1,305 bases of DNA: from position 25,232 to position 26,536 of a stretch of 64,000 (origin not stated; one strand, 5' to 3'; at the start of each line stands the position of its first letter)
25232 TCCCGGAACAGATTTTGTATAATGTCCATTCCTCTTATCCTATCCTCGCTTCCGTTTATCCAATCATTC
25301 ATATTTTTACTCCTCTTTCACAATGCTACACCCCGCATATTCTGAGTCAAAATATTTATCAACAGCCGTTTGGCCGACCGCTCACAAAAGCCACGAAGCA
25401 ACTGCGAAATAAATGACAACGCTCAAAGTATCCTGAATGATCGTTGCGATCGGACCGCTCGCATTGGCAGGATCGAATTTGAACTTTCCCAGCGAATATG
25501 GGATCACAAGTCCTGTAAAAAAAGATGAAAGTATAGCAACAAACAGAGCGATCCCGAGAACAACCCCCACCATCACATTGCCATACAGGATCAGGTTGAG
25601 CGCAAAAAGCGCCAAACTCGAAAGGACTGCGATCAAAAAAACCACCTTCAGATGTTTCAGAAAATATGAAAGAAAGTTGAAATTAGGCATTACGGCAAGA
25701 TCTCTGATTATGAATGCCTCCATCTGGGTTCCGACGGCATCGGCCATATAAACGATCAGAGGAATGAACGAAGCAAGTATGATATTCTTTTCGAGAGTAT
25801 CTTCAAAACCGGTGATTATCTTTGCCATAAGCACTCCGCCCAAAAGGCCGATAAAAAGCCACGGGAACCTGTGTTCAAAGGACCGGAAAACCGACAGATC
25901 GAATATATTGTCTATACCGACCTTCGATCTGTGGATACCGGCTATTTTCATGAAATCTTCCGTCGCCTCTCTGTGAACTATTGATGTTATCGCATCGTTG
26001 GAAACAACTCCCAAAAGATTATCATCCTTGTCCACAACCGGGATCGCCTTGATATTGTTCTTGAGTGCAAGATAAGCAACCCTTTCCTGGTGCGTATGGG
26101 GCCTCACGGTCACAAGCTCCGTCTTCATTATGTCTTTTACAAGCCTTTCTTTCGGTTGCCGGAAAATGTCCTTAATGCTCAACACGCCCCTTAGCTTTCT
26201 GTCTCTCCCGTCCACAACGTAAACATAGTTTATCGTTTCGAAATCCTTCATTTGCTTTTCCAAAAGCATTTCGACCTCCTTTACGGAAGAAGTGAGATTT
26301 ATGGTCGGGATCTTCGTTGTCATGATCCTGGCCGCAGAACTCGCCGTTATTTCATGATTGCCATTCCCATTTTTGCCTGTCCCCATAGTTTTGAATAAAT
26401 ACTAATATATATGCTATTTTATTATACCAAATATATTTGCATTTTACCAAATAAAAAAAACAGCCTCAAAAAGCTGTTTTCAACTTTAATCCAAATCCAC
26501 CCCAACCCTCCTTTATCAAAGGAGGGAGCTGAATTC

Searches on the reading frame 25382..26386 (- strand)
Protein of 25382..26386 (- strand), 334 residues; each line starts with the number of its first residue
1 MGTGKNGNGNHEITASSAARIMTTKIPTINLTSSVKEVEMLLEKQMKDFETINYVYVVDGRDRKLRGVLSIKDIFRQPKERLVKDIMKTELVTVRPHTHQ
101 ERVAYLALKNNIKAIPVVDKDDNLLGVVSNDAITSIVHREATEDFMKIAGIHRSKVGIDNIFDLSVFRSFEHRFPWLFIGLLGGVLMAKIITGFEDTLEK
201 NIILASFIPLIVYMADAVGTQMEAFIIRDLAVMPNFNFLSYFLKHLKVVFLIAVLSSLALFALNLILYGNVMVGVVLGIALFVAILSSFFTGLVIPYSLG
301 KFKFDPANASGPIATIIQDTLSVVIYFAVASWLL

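Call 73: search_protein_families(library=pfam, proteins=[window:25382-26386:-], max_evalue=0.00001)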
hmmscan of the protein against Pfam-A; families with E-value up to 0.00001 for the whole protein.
window:25382-26386:- (334 aa): 2 families
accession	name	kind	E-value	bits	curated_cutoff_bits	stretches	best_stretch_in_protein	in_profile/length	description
PF00571.33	CBS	-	5.6e-20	71.9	24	2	83-135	1-53/57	CBS domain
PF01769.21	MgtE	-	1e-19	71.4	27.6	1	208-329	1-125/125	Divalent cation transporter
